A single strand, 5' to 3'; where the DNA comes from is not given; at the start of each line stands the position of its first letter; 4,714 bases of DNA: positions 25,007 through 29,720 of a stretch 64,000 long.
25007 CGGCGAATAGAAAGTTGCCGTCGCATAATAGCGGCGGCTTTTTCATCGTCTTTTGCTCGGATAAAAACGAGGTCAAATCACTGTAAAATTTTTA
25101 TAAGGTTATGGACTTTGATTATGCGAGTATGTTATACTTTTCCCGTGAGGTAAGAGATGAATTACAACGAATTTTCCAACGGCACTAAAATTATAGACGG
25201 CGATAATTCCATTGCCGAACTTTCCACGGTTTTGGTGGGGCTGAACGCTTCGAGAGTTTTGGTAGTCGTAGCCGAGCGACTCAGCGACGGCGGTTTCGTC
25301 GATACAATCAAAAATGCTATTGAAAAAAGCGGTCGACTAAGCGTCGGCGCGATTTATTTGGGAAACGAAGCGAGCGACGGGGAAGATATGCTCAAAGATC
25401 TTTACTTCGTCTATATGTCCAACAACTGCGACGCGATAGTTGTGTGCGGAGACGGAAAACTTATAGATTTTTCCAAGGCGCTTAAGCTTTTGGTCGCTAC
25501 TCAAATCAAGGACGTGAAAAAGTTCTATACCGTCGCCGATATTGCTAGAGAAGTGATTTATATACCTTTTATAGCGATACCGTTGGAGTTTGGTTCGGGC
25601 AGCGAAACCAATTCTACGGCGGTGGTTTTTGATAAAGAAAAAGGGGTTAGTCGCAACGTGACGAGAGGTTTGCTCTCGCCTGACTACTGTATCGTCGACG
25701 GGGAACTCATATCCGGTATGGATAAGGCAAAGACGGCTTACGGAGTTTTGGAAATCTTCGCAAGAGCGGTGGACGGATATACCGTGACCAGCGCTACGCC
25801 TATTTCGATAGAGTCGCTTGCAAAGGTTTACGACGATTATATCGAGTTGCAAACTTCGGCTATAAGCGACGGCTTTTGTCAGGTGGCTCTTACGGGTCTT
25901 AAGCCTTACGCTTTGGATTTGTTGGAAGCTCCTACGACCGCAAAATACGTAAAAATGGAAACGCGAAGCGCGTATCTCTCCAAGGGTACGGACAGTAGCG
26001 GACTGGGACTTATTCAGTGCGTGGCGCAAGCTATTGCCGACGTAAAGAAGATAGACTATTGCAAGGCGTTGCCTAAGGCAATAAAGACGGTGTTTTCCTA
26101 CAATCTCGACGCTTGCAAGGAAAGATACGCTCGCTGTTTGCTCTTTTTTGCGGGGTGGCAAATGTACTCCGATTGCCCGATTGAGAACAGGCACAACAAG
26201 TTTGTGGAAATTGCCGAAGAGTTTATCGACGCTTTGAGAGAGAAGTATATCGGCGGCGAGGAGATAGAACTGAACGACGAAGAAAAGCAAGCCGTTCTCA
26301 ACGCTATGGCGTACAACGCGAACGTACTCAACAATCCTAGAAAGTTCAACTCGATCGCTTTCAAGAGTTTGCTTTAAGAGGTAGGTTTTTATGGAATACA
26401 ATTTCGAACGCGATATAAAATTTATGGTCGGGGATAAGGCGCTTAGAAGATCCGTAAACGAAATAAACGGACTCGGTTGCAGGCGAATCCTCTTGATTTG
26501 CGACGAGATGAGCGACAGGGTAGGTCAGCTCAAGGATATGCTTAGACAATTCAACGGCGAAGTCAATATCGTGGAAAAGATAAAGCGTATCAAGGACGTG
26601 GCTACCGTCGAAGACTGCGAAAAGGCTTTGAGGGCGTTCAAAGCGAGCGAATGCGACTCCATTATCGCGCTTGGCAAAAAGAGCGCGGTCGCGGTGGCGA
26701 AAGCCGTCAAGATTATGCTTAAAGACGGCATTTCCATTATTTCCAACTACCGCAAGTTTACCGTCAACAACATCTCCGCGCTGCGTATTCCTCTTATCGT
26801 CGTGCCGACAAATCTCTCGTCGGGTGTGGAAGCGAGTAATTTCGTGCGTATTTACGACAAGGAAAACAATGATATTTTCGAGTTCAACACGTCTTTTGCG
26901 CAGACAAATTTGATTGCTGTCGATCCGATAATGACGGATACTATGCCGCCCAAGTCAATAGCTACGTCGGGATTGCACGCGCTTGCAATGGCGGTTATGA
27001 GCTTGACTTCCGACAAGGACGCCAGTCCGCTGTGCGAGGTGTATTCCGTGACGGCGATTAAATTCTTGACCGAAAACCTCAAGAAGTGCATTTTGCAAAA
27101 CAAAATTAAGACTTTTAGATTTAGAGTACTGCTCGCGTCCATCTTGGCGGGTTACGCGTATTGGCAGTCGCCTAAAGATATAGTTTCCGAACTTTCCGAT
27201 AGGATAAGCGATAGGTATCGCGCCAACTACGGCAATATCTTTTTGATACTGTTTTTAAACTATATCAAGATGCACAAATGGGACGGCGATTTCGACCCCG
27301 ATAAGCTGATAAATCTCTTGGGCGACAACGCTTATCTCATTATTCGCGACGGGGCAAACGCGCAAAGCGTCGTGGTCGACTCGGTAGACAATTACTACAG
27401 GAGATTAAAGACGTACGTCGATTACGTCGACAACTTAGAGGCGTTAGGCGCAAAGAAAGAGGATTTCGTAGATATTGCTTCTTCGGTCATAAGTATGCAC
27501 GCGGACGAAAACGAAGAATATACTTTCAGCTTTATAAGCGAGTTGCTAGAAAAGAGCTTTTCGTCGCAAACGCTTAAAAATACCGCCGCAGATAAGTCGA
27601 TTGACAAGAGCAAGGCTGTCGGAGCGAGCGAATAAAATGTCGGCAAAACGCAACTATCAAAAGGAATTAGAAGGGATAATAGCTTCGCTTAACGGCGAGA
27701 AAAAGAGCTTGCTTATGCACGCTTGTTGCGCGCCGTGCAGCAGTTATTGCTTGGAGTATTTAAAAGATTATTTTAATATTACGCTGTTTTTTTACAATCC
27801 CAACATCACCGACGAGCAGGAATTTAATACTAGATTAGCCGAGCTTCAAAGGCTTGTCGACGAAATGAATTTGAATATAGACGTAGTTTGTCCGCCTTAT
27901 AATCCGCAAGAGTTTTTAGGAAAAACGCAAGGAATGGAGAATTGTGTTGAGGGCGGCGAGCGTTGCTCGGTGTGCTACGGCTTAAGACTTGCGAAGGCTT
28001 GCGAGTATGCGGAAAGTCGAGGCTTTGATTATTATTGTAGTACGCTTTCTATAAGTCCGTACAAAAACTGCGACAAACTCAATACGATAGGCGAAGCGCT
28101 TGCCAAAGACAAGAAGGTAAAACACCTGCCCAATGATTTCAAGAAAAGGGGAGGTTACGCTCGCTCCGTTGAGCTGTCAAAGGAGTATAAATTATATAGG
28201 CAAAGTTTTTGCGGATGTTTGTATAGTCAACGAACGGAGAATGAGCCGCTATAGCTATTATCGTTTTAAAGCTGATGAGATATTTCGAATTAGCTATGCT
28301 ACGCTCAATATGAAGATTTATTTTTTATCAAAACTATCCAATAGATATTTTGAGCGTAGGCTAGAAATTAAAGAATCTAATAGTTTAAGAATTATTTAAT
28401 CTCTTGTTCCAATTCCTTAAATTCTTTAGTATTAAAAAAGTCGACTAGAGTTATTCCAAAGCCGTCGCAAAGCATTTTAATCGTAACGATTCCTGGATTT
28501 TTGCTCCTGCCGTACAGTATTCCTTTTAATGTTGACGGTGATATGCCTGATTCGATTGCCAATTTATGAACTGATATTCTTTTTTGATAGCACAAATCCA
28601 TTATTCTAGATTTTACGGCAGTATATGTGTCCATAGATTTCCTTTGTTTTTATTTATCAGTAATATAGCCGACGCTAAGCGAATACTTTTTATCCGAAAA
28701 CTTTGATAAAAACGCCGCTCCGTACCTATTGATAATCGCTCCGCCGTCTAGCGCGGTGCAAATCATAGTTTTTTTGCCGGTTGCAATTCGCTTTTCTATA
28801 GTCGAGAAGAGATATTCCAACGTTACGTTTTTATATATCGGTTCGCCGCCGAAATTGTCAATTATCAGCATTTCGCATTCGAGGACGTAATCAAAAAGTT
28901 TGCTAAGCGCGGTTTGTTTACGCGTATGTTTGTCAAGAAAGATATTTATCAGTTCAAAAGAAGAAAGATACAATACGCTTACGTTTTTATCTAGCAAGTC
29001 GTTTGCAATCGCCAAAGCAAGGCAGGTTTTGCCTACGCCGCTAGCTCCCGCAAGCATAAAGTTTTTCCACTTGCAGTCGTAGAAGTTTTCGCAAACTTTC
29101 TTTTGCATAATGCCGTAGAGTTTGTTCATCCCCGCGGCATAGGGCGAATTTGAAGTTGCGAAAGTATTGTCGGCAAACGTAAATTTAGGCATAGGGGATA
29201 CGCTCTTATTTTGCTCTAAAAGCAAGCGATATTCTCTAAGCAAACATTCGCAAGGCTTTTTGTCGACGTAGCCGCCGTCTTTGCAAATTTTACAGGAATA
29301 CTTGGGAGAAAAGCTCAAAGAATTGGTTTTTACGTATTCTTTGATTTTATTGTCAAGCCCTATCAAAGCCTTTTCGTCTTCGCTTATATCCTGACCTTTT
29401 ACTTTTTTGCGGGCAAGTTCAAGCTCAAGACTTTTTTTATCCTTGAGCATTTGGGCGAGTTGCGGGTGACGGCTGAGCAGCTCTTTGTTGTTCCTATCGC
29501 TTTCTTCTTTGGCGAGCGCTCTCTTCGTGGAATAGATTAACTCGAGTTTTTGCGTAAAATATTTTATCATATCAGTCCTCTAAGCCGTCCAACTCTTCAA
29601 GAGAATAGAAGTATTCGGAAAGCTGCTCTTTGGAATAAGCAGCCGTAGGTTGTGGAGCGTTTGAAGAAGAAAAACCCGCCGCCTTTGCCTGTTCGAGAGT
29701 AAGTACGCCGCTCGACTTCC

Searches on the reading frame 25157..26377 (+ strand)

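Call 90: search_protein_families(library=pfam, proteins=[window:25157-26377:+], max_evalue=0.00001)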
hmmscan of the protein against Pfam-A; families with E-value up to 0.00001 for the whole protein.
window:25157-26377:+ (406 aa): 1 family
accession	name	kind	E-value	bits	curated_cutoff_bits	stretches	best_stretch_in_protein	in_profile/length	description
PF00465.25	Fe-ADH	-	1e-22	81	31.3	1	10-181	2-167/168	Iron-containing alcohol dehydrogenase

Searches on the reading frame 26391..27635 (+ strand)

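Call 90: search_protein_families(library=pfam, proteins=[window:26391-27635:+], max_evalue=0.00001)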
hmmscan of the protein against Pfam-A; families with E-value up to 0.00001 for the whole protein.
window:26391-27635:+ (414 aa): 2 families
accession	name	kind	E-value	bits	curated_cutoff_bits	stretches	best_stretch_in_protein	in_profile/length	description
PF00465.25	Fe-ADH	-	2.6e-22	79.6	31.3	1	11-179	4-168/168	Iron-containing alcohol dehydrogenase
PF25137.1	ADH_Fe_C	-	1.3e-09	38.5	27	1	191-386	2-190/194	Fe-containing alcohol dehydrogenase family, C-terminal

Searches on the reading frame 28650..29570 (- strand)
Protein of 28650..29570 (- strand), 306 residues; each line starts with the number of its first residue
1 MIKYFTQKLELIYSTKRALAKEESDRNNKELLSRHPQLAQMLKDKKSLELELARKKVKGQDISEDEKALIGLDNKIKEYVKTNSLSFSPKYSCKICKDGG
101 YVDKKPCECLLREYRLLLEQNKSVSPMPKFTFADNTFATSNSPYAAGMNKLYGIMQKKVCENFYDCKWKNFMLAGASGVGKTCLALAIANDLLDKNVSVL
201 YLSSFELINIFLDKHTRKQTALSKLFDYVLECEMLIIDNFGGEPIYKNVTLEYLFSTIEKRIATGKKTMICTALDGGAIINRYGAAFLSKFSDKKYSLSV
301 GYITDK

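Call 91: search_protein_families(library=pfam, proteins=[window:28650-29570:-], max_evalue=0.00001)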
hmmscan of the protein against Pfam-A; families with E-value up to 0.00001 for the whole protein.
window:28650-29570:- (306 aa): 3 families
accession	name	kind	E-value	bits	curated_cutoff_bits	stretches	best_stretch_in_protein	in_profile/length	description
PF01695.23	IstB_IS21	-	2.9e-11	43.8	24.1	1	168-272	92-191/238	IstB-like ATP binding protein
PF00308.24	Bac_DnaA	-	1.5e-06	28.9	23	1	149-272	16-137/162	Bacterial DnaA ATPAse domain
PF20720.3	nSTAND3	-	7e-06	26.3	27.2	0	172-219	21-67/155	Novel STAND NTPase 3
